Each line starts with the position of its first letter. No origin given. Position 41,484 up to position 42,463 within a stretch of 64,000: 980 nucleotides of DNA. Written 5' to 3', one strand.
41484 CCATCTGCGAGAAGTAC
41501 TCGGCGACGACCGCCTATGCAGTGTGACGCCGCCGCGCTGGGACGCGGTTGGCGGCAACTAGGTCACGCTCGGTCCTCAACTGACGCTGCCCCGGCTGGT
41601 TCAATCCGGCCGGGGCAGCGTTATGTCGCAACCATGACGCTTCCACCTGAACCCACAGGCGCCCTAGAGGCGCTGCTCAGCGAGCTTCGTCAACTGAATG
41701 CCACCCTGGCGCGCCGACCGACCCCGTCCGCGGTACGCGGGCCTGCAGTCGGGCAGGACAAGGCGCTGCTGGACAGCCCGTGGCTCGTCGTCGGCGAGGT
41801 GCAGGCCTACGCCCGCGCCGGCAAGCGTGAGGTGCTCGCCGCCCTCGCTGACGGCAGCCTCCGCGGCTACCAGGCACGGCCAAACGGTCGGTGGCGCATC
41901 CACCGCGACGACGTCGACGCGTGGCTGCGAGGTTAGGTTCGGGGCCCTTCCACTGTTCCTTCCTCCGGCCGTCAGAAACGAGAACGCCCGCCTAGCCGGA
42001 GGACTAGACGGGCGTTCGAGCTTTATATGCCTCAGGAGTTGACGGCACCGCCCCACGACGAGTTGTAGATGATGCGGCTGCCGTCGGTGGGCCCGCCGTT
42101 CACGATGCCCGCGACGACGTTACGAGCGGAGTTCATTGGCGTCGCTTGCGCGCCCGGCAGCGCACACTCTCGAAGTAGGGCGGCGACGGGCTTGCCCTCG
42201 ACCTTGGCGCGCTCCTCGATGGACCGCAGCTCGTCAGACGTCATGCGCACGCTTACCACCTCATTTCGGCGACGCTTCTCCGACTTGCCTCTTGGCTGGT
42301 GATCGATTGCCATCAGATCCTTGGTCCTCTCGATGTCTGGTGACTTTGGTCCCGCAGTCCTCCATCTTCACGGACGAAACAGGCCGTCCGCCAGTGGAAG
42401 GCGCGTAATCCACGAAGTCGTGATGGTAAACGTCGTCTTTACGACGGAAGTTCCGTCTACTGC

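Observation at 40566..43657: Integrase-less 3.0-kb islet inserted in tRNA-Pro(GGG), flanked by perfect 46-bp att-like repeats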

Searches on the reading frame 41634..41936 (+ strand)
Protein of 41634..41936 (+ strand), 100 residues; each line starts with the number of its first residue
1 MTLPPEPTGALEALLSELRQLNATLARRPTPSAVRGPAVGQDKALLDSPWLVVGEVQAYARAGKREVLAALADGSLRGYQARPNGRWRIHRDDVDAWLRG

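Call 8: search_protein_families(library=pfam, proteins=[window:41634-41936:+], max_evalue=1)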
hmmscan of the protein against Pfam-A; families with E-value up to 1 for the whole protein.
window:41634-41936:+ (100 aa): 1 family
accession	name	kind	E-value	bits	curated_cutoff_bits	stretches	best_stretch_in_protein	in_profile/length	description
PF12728.13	HTH_17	-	6.1e-07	30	27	1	50-99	1-48/51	Helix-turn-helix domain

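Call 9: search_protein_families(library=phrogs, proteins=[window:41634-41936:+], max_evalue=1)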
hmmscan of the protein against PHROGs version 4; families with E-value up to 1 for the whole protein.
window:41634-41936:+ (100 aa): 3 families
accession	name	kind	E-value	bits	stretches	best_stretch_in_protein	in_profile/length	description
phrog_66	-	integration and excision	0.0037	18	1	39-99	82-141/412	excisionase and transcriptional regulator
phrog_20423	-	unknown function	0.15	12.9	1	49-68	40-59/62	-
phrog_12321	-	tail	0.18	11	1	71-98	319-346/695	tail fiber protein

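Call 22: find_homologous_proteins(query=window:41634-41936:+)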
Query window:41634-41936:+ (100 aa): 17 proteins with E <= 0.001 among 38 candidates.
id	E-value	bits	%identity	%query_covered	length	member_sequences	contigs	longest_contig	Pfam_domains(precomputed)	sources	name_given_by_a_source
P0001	1.4e-58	213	100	100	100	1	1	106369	PF12728.14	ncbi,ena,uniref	ncbi:helix-turn-helix domain-containing protein [uncultured Jatrophihabitans sp.]|uniref:helix-turn-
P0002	3.3e-20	90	75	56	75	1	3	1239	PF12728.14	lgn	-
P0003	4.8e-19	87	75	55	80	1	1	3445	PF12728.14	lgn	-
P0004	5.3e-19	86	71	56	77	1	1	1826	PF12728.14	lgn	-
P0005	5.8e-19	86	72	53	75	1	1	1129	PF12728.14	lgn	-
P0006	5.8e-19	86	74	57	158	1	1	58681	PF12728.14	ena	-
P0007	1.6e-18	85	70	54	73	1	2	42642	PF12728.14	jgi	jgi:excisionase family DNA binding protein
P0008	2.9e-18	84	69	55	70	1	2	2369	PF12728.14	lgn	-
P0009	3.2e-18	84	74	53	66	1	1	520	PF12728.14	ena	-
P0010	8.0e-18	83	74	52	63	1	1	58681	PF12728.14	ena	-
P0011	1.2e-17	82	73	55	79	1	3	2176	PF12728.14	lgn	-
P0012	2.1e-17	81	74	53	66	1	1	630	PF12728.14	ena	-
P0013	2.2e-17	81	71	56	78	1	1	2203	PF12728.14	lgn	-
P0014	3.8e-17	80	73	55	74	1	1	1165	PF12728.14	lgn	-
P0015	1.8e-16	78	67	55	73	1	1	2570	PF12728.14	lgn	-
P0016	3.2e-16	77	73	55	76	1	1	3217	PF12728.14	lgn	-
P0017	1.6e-14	72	64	55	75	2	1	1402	PF12728.14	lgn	-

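Call 23: find_encoding_contigs(protein=P0001, flank=10000)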
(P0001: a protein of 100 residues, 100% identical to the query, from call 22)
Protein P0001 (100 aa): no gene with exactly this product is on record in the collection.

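Call 24: find_encoding_contigs(protein=P0006, flank=10000)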
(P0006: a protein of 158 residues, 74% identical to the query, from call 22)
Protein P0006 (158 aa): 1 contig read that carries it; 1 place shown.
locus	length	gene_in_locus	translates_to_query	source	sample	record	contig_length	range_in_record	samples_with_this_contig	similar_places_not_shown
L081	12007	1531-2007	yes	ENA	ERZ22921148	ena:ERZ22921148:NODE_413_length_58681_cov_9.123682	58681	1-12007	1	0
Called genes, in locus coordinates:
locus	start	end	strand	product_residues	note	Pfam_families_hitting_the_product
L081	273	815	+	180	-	-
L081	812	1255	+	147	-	PF06114:Peptidase_M78 (weak)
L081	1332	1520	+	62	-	PF12728:HTH_17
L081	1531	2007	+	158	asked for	PF12728:HTH_17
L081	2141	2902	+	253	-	-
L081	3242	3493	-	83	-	-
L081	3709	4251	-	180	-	PF12728:HTH_17 (weak)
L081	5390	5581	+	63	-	PF12728:HTH_17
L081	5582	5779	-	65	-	-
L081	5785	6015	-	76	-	-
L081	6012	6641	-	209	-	-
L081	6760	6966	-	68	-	-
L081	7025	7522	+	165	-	-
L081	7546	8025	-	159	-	-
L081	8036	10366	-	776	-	-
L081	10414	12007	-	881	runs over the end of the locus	-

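Call 25: find_encoding_contigs(protein=P0007, flank=10000)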
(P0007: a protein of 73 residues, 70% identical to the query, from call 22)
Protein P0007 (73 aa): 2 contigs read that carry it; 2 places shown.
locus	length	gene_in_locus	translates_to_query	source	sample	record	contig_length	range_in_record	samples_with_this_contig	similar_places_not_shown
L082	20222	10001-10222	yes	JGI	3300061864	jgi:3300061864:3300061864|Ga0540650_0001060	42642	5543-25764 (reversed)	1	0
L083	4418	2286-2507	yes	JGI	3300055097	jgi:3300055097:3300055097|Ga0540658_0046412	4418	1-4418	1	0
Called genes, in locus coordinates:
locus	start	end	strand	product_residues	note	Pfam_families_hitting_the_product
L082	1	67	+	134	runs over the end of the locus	-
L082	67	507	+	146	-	-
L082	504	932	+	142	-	-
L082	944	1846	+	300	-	-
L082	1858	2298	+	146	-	PF23809:Phage_holin_9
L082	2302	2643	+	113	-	PF23140:Gp80 (weak)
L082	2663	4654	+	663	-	-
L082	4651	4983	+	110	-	-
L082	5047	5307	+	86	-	-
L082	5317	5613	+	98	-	-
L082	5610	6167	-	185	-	PF00413:Peptidase_M10 (weak)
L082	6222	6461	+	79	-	PF13551:HTH_29 (faint), PF13384:HTH_23 (weak)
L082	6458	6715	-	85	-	PF11662:DUF3263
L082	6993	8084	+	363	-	PF14659:Phage_int_SAM_3 (weak), PF00589:Phage_integrase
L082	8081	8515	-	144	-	-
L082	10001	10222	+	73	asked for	PF12728:HTH_17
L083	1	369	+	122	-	?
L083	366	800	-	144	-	-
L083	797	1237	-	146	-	PF06114:Peptidase_M78 (weak)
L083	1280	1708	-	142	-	PF01381:HTH_3 (weak), PF13443:HTH_26 (faint)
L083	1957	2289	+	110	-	-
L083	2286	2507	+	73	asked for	PF12728:HTH_17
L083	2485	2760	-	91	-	-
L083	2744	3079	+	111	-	-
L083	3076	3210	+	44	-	-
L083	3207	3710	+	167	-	PF05869:Dam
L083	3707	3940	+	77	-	-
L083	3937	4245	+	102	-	-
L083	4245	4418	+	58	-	?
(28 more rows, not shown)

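Call 51: search_protein_families(library=padloc, proteins=[window:41634-41936:+], max_evalue=1)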
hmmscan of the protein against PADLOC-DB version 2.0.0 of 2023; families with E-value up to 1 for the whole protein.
window:41634-41936:+ (100 aa): 1 family
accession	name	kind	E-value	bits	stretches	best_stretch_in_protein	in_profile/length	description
PDLC04133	mad1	-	0.00035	18.8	1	47-99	2-52/60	mads_1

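Call 52: search_protein_families(library=ncbifam, proteins=[window:41634-41936:+], max_evalue=1)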
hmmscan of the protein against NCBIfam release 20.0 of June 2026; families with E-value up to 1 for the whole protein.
window:41634-41936:+ (100 aa): 2 families
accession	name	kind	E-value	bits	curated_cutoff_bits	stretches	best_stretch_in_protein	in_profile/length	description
TIGR01764.1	excise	domain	2.3e-06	27.9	28.8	1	51-99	2-48/49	excisionase family DNA-binding protein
NF047737.1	antiphage_MADS1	equivalog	0.00049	20.3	80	1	50-98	3-49/49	methylation-associated defense system helix-turn-helix domain-containing protein MAD1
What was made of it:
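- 41634..41936 (+): Excisionase-family HTH_17 protein (WP_375482873.1). Candidate recombination directionality factor or regulator. PF12728 6e-7 and TIGR01764 2.3e-6 (calls 8, 52).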

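Call 85: list_cluster_members(proteins=[P0001, P0018])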
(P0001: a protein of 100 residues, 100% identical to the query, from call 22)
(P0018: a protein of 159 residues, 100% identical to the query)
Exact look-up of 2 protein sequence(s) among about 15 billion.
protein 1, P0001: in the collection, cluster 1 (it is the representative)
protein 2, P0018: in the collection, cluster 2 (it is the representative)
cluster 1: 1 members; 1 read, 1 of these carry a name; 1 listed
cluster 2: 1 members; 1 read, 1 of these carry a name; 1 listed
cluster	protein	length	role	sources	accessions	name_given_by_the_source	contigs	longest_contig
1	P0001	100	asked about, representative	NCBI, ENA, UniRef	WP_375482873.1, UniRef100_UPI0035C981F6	helix-turn-helix domain-containing protein [uncultured Jatrophihabitans sp.] | helix-turn-helix domain-containing protein n=1 Tax=uncultured Jatrophihabitans sp. ...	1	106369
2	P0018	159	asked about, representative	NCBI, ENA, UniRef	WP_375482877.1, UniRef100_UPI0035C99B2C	DUF6941 family protein [uncultured Jatrophihabitans sp.] | DUF6941 family protein n=1 Tax=uncultured Jatrophihabitans sp. TaxID=1610747 ...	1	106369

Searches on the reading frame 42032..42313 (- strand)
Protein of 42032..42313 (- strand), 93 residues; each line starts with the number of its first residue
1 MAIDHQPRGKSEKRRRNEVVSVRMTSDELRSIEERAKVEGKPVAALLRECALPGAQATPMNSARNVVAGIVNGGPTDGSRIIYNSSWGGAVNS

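Call 8: search_protein_families(library=pfam, proteins=[window:42032-42313:-], max_evalue=1)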
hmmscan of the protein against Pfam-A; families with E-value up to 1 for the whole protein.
window:42032-42313:- (93 aa): 3 families
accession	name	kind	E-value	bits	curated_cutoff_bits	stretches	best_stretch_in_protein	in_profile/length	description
PF21983.2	NikA-like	-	2.5e-08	34.4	27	1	14-53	1-40/72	Mobilization protein NikA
PF01402.27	RHH_1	-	0.00091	19.5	20.5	1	20-49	2-31/39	Ribbon-helix-helix protein, copG family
PF19807.5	DUF6290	-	0.0035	18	27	1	19-52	3-36/72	Family of unknown function (DUF6290)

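Call 9: search_protein_families(library=phrogs, proteins=[window:42032-42313:-], max_evalue=1)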
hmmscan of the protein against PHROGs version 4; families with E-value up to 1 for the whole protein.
window:42032-42313:- (93 aa): 4 families
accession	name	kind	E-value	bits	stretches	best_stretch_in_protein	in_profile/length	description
phrog_4113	-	unknown function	0.00016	22.5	1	12-59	5-52/64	-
phrog_10190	-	DNA, RNA and nucleotide metabolism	0.025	15.4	1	16-57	45-86/140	DNA binding protein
phrog_19586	-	unknown function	0.06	14.6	1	10-66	7-62/121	-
phrog_876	-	transcription regulation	0.27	11.7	1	6-48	56-98/239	transcriptional repressor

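Call 51: search_protein_families(library=padloc, proteins=[window:42032-42313:-], max_evalue=1)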
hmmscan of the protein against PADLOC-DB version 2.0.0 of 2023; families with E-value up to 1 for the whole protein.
window:42032-42313:- (93 aa): 0 families

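Call 52: search_protein_families(library=ncbifam, proteins=[window:42032-42313:-], max_evalue=1)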
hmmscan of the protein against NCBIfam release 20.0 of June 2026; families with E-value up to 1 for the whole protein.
window:42032-42313:- (93 aa): 4 families
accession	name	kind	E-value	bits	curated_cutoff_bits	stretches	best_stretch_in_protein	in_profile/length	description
NF041264.1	MobA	equivalog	3.5e-06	27.4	80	1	14-52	1-39/91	plasmid mobilization protein MobA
NF010451.0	PRK13877.1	equivalog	0.0027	18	134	1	10-52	6-48/124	conjugal transfer transcriptional regulator TraJ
NF046040.1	RelB_antitoxin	equivalog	0.037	14.3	50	1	20-51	1-32/69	type II toxin-antitoxin system RelB family antitoxin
NF041418.1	MbpA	equivalog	0.039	13.8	90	1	16-54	1-39/93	mobilization protein MbpA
